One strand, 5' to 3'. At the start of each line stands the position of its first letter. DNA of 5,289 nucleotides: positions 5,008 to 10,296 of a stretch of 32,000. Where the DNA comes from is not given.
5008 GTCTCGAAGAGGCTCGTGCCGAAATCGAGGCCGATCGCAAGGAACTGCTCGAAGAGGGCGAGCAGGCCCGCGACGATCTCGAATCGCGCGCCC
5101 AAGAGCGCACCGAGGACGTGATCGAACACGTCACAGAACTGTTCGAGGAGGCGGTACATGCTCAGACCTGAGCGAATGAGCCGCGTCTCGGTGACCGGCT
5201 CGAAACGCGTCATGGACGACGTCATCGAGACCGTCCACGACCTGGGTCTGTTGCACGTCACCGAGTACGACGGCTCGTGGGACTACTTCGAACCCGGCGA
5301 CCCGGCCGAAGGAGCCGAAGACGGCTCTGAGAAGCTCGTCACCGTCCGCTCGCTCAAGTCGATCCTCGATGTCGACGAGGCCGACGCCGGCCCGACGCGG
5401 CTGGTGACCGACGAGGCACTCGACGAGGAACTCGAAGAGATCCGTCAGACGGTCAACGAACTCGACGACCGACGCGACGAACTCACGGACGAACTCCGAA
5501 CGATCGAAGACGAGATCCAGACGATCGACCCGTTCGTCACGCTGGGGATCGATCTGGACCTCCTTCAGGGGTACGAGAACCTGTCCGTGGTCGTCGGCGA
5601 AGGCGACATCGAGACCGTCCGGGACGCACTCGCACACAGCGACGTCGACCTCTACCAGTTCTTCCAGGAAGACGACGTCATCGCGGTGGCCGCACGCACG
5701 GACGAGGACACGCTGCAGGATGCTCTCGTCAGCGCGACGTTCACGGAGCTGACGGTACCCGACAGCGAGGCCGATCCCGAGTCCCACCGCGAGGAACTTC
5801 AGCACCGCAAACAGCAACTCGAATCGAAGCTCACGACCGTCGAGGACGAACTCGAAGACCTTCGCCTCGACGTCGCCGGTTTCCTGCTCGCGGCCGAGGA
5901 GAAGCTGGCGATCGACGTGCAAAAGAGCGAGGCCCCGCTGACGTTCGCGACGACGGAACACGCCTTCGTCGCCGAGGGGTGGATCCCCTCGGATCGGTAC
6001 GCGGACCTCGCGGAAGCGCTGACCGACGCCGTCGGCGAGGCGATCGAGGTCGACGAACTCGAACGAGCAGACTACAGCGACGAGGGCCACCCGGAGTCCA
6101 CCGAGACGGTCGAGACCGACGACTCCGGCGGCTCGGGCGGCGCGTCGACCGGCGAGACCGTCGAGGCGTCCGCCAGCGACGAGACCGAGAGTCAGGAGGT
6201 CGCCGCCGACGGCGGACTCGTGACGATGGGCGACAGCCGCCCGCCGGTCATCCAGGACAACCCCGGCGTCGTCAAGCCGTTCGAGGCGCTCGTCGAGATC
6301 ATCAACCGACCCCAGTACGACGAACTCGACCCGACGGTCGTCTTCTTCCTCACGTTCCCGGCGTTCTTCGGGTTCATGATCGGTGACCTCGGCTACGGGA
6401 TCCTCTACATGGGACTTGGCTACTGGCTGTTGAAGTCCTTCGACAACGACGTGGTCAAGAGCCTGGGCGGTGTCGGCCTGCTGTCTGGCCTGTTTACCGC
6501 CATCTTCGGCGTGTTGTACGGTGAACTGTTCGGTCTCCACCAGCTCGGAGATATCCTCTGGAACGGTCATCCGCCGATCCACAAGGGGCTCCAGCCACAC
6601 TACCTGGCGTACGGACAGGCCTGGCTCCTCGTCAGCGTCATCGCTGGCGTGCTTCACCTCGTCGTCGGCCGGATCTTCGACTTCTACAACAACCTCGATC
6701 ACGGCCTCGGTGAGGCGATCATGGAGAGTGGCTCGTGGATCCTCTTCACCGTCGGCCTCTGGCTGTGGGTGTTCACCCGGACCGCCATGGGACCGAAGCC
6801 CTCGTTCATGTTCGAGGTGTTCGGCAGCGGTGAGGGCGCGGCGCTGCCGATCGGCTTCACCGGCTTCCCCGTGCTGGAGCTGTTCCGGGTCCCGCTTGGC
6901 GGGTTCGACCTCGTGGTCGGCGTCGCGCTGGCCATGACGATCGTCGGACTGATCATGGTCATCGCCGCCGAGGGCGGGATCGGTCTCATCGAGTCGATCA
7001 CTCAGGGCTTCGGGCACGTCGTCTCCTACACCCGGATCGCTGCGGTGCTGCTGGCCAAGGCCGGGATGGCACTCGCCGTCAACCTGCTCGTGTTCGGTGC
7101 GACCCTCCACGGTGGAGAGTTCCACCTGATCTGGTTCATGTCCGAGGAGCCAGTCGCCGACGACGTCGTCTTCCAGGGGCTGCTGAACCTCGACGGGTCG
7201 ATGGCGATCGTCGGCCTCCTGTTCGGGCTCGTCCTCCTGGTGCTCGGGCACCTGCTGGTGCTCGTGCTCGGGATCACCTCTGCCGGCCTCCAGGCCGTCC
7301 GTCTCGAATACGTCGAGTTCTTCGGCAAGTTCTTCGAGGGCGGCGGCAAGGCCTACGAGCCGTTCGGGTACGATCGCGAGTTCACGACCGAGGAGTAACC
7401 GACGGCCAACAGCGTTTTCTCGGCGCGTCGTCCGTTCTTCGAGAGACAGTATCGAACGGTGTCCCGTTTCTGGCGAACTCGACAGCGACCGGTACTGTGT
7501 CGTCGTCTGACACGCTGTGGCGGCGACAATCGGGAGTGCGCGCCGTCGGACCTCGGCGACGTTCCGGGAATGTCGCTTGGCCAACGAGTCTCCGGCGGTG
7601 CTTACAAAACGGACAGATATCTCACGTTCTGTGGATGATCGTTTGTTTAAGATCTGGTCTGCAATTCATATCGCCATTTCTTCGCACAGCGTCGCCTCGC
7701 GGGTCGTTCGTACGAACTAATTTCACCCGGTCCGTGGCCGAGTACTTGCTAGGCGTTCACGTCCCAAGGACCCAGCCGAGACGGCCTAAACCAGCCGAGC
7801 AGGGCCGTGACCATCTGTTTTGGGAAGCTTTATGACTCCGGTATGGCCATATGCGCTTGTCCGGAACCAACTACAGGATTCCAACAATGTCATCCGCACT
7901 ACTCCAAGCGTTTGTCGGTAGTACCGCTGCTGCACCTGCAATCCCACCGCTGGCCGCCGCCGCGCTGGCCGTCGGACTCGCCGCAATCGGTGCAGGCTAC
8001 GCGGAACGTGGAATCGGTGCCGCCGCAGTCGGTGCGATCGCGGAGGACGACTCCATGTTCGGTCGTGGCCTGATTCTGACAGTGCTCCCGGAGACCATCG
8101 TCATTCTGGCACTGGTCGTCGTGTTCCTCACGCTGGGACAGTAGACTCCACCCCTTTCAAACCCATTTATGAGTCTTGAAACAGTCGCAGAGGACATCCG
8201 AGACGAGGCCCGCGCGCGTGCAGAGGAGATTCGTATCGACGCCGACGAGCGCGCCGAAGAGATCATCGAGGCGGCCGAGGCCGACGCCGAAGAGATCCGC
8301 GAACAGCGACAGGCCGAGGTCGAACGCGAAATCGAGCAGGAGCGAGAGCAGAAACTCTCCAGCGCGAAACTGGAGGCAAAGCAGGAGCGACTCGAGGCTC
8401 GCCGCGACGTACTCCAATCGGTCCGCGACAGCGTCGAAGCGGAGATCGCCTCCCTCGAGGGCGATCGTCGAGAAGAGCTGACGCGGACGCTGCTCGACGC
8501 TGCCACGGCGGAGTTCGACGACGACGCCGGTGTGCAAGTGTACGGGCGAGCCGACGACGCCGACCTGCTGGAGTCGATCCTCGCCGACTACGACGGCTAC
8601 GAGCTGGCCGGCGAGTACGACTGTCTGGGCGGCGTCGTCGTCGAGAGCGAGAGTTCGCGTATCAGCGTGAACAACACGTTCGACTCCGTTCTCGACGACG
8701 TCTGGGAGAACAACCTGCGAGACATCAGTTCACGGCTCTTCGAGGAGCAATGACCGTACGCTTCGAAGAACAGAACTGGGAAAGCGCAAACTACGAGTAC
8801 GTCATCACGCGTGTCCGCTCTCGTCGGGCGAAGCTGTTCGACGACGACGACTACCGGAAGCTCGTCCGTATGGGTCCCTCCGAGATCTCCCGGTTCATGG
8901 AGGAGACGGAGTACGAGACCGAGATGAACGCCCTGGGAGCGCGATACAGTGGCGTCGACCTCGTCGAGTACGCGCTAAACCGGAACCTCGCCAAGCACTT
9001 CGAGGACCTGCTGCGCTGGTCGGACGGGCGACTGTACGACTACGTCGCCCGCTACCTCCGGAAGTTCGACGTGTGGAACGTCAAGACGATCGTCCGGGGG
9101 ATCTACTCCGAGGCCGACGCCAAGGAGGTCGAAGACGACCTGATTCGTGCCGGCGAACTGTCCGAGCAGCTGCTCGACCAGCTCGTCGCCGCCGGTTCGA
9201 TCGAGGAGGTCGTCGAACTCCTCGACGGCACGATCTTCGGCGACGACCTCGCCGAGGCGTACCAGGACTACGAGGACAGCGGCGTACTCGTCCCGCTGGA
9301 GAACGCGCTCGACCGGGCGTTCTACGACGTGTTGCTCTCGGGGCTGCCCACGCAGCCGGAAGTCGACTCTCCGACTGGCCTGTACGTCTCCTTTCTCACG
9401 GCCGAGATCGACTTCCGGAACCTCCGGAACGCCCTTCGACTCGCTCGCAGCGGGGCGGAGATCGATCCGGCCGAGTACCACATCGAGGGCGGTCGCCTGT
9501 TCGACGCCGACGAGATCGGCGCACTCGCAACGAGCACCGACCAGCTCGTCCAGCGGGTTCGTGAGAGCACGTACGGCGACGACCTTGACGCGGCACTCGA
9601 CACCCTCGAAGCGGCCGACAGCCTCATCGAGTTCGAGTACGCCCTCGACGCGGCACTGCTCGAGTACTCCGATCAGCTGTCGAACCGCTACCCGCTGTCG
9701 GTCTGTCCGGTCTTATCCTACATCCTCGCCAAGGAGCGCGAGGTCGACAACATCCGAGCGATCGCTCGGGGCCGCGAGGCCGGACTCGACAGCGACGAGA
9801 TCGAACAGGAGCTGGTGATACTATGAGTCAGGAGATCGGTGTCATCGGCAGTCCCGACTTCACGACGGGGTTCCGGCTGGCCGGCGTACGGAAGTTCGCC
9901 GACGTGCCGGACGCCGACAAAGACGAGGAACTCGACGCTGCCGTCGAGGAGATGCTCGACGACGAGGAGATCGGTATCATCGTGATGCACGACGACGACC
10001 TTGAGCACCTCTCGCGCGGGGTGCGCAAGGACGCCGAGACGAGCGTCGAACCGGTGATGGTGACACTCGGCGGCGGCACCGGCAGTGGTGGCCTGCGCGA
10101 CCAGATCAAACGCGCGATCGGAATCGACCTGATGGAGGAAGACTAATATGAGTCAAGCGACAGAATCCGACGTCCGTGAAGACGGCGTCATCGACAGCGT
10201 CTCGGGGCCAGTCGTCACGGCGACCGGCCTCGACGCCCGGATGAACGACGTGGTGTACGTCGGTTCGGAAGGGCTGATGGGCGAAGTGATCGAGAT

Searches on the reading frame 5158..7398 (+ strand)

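Call 5: search_protein_families(library=pfam, proteins=[window:5158-7398:+])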
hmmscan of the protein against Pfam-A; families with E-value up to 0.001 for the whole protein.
window:5158-7398:+ (746 aa): 1 family
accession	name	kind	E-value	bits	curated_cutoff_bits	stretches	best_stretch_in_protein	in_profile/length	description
PF01496.24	V_ATPase_I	-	1.1e-19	70.4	30.7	2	359-458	348-457/815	V-type ATPase 116kDa subunit family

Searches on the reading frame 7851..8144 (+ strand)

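Call 5: search_protein_families(library=pfam, proteins=[window:7851-8144:+])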
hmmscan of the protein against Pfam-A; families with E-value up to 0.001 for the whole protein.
window:7851-8144:+ (97 aa): 1 family
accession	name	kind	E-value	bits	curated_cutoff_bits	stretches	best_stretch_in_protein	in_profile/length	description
PF00137.26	ATP-synt_C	-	1.7e-15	57.4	24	1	36-93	2-59/60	ATP synthase subunit C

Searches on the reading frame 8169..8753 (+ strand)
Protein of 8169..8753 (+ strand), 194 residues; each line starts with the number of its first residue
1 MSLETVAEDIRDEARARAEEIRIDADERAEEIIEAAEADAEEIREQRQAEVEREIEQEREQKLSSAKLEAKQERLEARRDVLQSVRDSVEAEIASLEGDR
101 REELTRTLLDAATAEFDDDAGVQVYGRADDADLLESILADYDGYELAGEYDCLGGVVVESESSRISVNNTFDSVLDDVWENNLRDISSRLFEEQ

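Call 5: search_protein_families(library=pfam, proteins=[window:8169-8753:+])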
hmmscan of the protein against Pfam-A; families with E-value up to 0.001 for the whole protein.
window:8169-8753:+ (194 aa): 1 family
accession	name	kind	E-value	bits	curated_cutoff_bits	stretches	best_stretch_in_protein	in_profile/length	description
PF01991.23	vATP-synt_E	-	1e-43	149.5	24.2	1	9-191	1-199/199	ATP synthase (E/31 kDa) subunit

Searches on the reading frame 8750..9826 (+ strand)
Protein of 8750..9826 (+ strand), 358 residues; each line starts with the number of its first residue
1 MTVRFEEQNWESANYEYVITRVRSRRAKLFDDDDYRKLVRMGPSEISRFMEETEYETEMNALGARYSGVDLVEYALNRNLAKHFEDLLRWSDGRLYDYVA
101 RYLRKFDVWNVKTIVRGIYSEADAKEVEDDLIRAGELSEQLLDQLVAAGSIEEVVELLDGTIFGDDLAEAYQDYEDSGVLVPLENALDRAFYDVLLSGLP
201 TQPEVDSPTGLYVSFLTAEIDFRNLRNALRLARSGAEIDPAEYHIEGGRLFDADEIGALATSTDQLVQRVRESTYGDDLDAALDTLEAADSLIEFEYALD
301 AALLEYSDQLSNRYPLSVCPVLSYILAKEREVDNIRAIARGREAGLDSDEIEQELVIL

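Call 5: search_protein_families(library=pfam, proteins=[window:8750-9826:+])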
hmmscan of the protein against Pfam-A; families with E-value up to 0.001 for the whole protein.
window:8750-9826:+ (358 aa): 1 family
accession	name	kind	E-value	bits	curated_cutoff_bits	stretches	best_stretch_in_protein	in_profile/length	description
PF01992.21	vATP-synt_AC39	-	2.9e-87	293.6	29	1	19-353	2-338/339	ATP synthase (C/AC39) subunit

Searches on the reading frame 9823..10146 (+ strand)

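Call 5: search_protein_families(library=pfam, proteins=[window:9823-10146:+])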
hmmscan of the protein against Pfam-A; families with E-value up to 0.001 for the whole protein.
window:9823-10146:+ (107 aa): 1 family
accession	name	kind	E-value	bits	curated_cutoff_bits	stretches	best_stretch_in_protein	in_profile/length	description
PF01990.22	ATP-synt_F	-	1.7e-17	63.9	23.5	1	5-98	1-90/91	ATP synthase (F/14-kDa) subunit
